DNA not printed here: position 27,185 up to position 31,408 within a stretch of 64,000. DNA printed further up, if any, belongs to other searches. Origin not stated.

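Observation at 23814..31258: Five glycosyltransferase domains plus a SAM methyltransferase in three genes, including a 1307-aa GT-A/TPR/MTase/GT-B fusion, wedged between capsid-like and spike-like genes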

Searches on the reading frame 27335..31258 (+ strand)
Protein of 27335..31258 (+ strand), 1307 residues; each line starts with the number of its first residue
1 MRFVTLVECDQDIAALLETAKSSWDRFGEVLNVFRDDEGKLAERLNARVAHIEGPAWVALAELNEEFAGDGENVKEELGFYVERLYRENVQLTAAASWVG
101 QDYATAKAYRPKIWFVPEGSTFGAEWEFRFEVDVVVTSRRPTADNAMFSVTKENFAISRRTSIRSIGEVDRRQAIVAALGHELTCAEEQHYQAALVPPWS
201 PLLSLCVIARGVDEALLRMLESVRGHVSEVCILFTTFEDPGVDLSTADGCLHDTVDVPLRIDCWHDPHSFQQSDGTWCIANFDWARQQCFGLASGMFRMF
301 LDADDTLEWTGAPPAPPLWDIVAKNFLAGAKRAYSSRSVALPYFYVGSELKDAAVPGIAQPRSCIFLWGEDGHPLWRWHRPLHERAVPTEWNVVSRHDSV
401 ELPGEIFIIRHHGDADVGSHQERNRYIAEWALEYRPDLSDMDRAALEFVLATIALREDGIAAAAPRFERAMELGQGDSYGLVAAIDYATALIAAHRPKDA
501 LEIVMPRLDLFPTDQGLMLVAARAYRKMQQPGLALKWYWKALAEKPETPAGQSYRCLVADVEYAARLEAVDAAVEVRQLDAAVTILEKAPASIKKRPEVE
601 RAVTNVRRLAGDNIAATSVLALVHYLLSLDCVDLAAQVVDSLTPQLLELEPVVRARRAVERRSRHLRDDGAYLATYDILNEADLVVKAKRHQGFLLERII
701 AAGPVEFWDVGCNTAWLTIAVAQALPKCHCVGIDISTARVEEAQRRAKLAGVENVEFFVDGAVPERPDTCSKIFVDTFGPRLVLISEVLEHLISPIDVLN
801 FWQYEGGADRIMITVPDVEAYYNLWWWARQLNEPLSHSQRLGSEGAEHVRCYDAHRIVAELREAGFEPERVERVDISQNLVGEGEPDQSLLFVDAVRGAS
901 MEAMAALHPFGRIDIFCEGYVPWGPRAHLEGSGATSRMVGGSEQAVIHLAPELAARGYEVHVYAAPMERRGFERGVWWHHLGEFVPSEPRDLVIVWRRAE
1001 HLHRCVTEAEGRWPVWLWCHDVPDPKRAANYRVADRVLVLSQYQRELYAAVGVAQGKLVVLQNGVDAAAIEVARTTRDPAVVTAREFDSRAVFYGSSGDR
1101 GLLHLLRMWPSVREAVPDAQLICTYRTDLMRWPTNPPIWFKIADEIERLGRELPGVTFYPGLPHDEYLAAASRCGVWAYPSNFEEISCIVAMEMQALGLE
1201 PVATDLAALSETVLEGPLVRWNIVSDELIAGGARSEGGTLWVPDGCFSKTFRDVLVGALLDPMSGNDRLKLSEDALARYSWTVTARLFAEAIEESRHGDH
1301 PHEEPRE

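Call 3: search_protein_families(library=pfam, proteins=[window:27335-31258:+], max_evalue=0.01)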
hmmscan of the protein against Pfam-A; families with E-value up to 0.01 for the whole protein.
window:27335-31258:+ (1307 aa): 12 families
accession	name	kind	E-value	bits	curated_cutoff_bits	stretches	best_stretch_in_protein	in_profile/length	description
PF13439.12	Glyco_transf_4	-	1.9e-11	44.8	28.5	2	939-1005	1-67/170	Glycosyltransferase Family 4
PF13649.12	Methyltransf_25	-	2.3e-08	35.1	27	1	709-760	3-53/97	Methyltransferase domain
PF13847.12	Methyltransf_31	-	1.4e-07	31.7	27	1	707-757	7-58/145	Methyltransferase domain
PF08242.18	Methyltransf_12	-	7.4e-07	30.3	30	1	709-799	2-85/98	Methyltransferase domain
PF02390.23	Methyltransf_4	-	2.6e-06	27.4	24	1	706-762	4-60/173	Putative methyltransferase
PF13489.12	Methyltransf_23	-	9.6e-06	25.9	27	1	709-868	28-161/164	Methyltransferase domain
PF13579.12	Glyco_trans_4_4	-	5.5e-05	24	29.7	1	940-1009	1-68/158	Glycosyl transferase 4-like domain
PF14559.12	TPR_19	-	0.00011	22.9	25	0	563-604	25-66/68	Tetratricopeptide repeat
PF01209.24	Ubie_methyltran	-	0.00053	19.8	20.1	1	675-762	19-107/233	ubiE/COQ5 methyltransferase family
PF08241.18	Methyltransf_11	-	0.0013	19.7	21.2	1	709-757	2-46/95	Methyltransferase domain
PF13692.12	Glyco_trans_1_4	-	0.002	18.9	27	1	1092-1216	5-118/142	Glycosyl transferases group 1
PF05175.20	MTS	-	0.0076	16.3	23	0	695-763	23-91/170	Methyltransferase small domain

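Call 10: find_homologous_proteins(query=window:27335-31258:+)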
Query window:27335-31258:+ (1307 aa): 5 proteins with E <= 0.001 among 8000 candidates.
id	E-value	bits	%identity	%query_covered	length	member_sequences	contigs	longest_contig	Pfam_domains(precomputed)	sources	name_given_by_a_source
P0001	0.0e+0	3031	100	100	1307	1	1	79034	PF13847.13,PF13489.13,PF13649.13,PF02390.24,PF13439.13,PF08242.19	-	-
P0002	0.0e+0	1839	65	100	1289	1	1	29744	PF13847.13,PF13489.13,PF13649.13,PF02390.24,PF13439.13,PF01209.25,PF08241.19,PF08242.19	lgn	-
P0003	0.0e+0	1425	55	98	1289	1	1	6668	PF13847.13,PF13489.13,PF13649.13,PF13439.13,PF08241.19,PF08242.19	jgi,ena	-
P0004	8.0e-20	88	31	22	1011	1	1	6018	PF14559.13,PF10111.15,PF13641.13,PF00534.27,PF00515.35,PF13432.13,PF13181.13,PF00535.33,PF07719.24,PF13692.13,PF13174.13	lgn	-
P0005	2.1e-13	67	31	15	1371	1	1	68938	PF13641.13,PF00534.27,PF13439.13,PF00535.33,PF07719.24,PF13692.13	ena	-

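Call 12: find_encoding_contigs(protein=P0002, flank=10000, max_places=3)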
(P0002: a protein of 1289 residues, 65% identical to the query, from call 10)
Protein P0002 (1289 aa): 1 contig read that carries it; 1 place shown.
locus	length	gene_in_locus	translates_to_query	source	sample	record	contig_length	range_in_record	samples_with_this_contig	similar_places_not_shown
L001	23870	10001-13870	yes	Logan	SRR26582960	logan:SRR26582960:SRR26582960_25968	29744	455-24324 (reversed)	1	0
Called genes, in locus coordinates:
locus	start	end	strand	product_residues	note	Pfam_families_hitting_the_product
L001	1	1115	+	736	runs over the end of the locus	-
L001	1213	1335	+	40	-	-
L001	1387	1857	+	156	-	-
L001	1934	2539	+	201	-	-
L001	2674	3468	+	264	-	-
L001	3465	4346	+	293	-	-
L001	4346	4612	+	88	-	-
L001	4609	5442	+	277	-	-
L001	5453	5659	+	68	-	-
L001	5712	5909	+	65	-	-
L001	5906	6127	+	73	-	-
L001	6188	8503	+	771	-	PF13692:Glyco_trans_1_4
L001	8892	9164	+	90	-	-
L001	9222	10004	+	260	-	-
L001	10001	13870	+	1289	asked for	PF01209:Ubie_methyltran (weak), PF13489:Methyltransf_23, PF02390:Methyltransf_4 (weak), PF08241:Methyltransf_11 (weak), PF08242:Methyltransf_12, PF13649:Methyltransf_25, PF13847:Methyltransf_31, PF13439:Glyco_transf_4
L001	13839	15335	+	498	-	-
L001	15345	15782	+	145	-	-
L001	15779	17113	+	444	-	PF13385:Laminin_G_3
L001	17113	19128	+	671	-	-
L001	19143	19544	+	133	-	-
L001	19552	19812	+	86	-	-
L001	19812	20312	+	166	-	-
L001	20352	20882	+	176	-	-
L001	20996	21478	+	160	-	-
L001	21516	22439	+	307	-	PF07505:DUF5131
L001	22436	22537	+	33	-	-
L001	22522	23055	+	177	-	PF00929:RNase_T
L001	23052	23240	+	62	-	-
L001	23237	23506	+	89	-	-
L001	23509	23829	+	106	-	-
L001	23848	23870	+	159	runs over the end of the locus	?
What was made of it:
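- The relative L001 also carries DUF5131 (call 12).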

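Call 13: find_encoding_contigs(protein=P0003, flank=10000, max_places=3)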
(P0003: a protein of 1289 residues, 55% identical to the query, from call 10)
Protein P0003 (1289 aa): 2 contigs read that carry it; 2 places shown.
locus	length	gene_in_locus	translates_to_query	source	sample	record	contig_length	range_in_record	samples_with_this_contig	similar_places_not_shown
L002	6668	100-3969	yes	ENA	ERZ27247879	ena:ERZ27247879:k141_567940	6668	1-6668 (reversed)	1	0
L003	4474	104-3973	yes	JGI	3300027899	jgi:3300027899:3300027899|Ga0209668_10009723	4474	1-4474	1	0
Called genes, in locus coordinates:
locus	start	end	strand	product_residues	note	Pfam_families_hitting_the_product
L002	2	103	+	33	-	?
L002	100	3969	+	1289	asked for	PF13489:Methyltransf_23, PF08241:Methyltransf_11 (weak), PF08242:Methyltransf_12, PF13649:Methyltransf_25, PF13847:Methyltransf_31 (weak), PF13439:Glyco_transf_4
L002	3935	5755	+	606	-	-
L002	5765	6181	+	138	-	-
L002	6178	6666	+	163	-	?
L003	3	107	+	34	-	?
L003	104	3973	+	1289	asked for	PF13489:Methyltransf_23, PF08241:Methyltransf_11 (weak), PF08242:Methyltransf_12, PF13649:Methyltransf_25, PF13847:Methyltransf_31 (weak), PF13439:Glyco_transf_4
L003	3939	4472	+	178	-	?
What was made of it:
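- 31224..33167 (+): 647-aa repeat protein (spike or fibre candidate). Its start overlaps the end of the fusion gene by 35 nt. It is a candidate acceptor. The overlap is kept in L001 (32 nt) and L002 (35 nt) (calls 12, 13).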

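Call 15: search_solved_structures(query=window:27335-31258:+, max_evalue=0.01)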
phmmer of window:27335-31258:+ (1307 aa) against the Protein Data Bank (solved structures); distinct sequences matched with E-value up to 0.01: 0.

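Call 20: find_related_loci(query=window:27335-31258:+, collection=viral_contigs, flank=10000)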
Query window:27335-31258:+ (1307 aa) in viral_contigs; peptide patterns used: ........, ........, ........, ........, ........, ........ (x = any residue, [..] = any of these).
No stretch of DNA in the collection matches any of the patterns.

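Call 28: find_related_loci(query=A1, collection=genome_contigs, flank=10000)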
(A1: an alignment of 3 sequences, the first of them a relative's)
Query A1 (1307 aa) in genome_contigs; peptide patterns used: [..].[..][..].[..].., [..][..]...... (x = any residue, [..] = any of these).
146 stretches matched a pattern, but none encodes a relative of the query by tblastn (E <= 1e-3).

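Call 29: find_related_loci(query=A1, collection=metagenome_contigs, flank=10000)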
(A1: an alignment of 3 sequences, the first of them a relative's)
Query A1 (1307 aa) in metagenome_contigs; peptide patterns used: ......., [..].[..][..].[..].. (x = any residue, [..] = any of these).
328 stretches matched a pattern; 3 encode a relative of the query (tblastn E <= 1e-3); 3 distinct loci.
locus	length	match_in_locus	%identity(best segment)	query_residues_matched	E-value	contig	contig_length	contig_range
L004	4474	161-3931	55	19-1293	0e+0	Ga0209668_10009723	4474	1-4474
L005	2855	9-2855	71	1-1299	0e+0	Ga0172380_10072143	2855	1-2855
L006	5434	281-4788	34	200-1300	7e-154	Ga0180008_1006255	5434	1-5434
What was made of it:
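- Tried and rejected: An assembly chimera as the source of the 1307-aa ORF, because three independent assemblies encode the same full-length protein (calls 10, 13, 29).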

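Call 32: search_protein_families(library=pfam, proteins=[L006:275-3478:+, L006:3484-4806:+, P0004, P0005], max_evalue=0.01)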
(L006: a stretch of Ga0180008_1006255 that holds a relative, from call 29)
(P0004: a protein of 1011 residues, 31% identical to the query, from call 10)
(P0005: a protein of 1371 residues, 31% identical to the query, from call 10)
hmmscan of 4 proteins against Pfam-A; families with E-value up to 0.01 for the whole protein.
L006:275-3478:+ (1067 aa): 8 families
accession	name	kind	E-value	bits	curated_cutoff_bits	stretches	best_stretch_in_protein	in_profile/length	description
PF13489.12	Methyltransf_23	-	3.9e-10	40.1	27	1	496-652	20-154/164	Methyltransferase domain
PF13649.12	Methyltransf_25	-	3.8e-07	31.1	27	1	504-598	3-92/97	Methyltransferase domain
PF08242.18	Methyltransf_12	-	4.1e-07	31.1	30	1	503-603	1-96/98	Methyltransferase domain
PF13847.12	Methyltransf_31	-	2.2e-06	27.9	27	1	501-604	6-106/145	Methyltransferase domain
PF08241.18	Methyltransf_11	-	3.9e-05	24.6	21.2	1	504-603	2-91/95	Methyltransferase domain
PF05175.20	MTS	-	4.6e-05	23.6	23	1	488-560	21-93/170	Methyltransferase small domain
PF13428.12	TPR_14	-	0.0054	17.7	23.5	0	286-323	7-44/44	Tetratricopeptide repeat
PF00535.33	Glycos_transf_2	-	0.006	17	23.3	0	90-114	66-90/168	Glycosyl transferase family 2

L006:3484-4806:+ (440 aa): 11 families
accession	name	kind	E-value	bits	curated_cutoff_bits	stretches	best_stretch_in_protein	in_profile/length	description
PF13489.12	Methyltransf_23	-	1.3e-11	44.9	27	1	132-298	8-155/164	Methyltransferase domain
PF13649.12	Methyltransf_25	-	4.7e-11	43.7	27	1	148-236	1-80/97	Methyltransferase domain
PF13847.12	Methyltransf_31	-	2.4e-10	40.7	27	1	148-236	7-90/145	Methyltransferase domain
PF08242.18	Methyltransf_12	-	3.3e-08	34.6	30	1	149-245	1-90/98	Methyltransferase domain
PF08241.18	Methyltransf_11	-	1.9e-07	32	21.2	1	149-240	1-80/95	Methyltransferase domain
PF05175.20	MTS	-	5.4e-05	23.3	23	1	137-204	24-92/170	Methyltransferase small domain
PF24675.1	NpmA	-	0.0013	18.5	60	1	146-189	25-68/214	16S rRNA (adenine(1408)-N(1))-methyltransferase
PF02390.23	Methyltransf_4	-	0.0018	18.2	24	1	147-214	4-67/173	Putative methyltransferase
PF02353.26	CMAS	-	0.0053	16.5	27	1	135-195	53-112/273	Mycolic acid cyclopropane synthetase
PF00891.24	Methyltransf_2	-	0.0059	16.4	22.3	1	125-187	46-104/210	O-methyltransferase domain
PF14559.12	TPR_19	-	0.007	17.1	25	0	65-96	30-61/68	Tetratricopeptide repeat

P0004 (1011 aa): 16 families
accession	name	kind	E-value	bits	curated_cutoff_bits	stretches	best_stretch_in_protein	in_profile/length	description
PF00535.33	Glycos_transf_2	-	2.8e-29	102.7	23.3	2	793-902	1-119/168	Glycosyl transferase family 2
PF07719.23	TPR_2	-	6.1e-10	38.9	27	0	294-317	1-24/34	Tetratricopeptide repeat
PF00515.34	TPR_1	-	3.5e-09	36.5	27.8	1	294-316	1-23/34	Tetratricopeptide repeat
PF00534.26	Glycos_transf_1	-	1.1e-07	32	26.4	1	608-757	27-163/172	Glycosyl transferases group 1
PF13432.12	TPR_16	-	1.5e-07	32.2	32.7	1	266-317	3-54/65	Tetratricopeptide repeat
PF13181.12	TPR_8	-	7.7e-07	29.2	25.7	1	260-288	1-29/34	Tetratricopeptide repeat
PF13692.12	Glyco_trans_1_4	-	1.2e-06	29.3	27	1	604-731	7-126/142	Glycosyl transferases group 1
PF10111.15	Glyco_tranf_2_2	-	3.1e-06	27.3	27.3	1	793-886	1-104/276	Glycosyltransferase like family 2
PF13174.12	TPR_6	-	3.5e-06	27.8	26.3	0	295-316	1-22/33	Tetratricopeptide repeat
PF13428.12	TPR_14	-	6.1e-06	26.8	23.5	1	261-302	2-43/44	Tetratricopeptide repeat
PF13641.12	Glyco_tranf_2_3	-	7.6e-06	26.5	27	1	792-883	3-106/230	Glycosyltransferase like family 2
PF14559.12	TPR_19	-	1.9e-05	25.3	25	0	285-318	16-49/68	Tetratricopeptide repeat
PF13414.12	TPR_11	-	4.1e-05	23.6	26.8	1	268-306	2-40/42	TPR repeat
PF13431.12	TPR_17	-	0.0013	19.3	24.4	0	282-315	1-34/34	Tetratricopeptide repeat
PF12895.13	ANAPC3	-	0.0084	16.8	27.2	0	290-317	16-46/82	Anaphase-promoting complex, cyclosome, subunit 3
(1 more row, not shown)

P0005 (1371 aa): 10 families
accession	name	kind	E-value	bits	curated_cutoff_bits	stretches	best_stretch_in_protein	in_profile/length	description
PF00535.33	Glycos_transf_2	-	3.1e-34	118.8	23.3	2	7-120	3-124/168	Glycosyl transferase family 2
PF13692.12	Glyco_trans_1_4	-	1.2e-18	68.2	27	2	1190-1315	14-128/142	Glycosyl transferases group 1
PF00534.26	Glycos_transf_1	-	3.7e-16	59.6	26.4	2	1188-1348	25-172/172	Glycosyl transferases group 1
PF13641.12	Glyco_tranf_2_3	-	3.7e-09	37.4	27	1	761-981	3-212/230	Glycosyltransferase like family 2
PF13439.12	Glyco_transf_4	-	4.2e-09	37.1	28.5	1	1127-1171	126-170/170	Glycosyltransferase Family 4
PF07719.23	TPR_2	-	2.4e-05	24.5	27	0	228-259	2-33/34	Tetratricopeptide repeat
PF10111.15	Glyco_tranf_2_2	-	6.7e-05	22.9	27.3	1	29-104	30-111/276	Glycosyltransferase like family 2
PF13524.12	Glyco_trans_1_2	-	6.9e-05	23.3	25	1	666-738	56-129/144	Glycosyl transferase-like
PF13632.12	Glyco_trans_2_3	-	0.0041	17.4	27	0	933-1025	77-167/198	Glycosyl transferase family group 2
PF13181.12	TPR_8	-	0.0053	17.3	25.7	0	229-258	3-32/34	Tetratricopeptide repeat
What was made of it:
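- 27335..31258 (+): 1307-aa five-module fusion. Orphan N-terminal domain: residues 1-195 (27335-27919). GT-A: 196-430 (27920-28624). TPR-like helical region: 431-690 (28625-29404). Class I SAM methyltransferase: 691-900 (29405-30034). GT-B/GT4: 906-1300 (30050-31234). Pfam (calls 3, 32).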
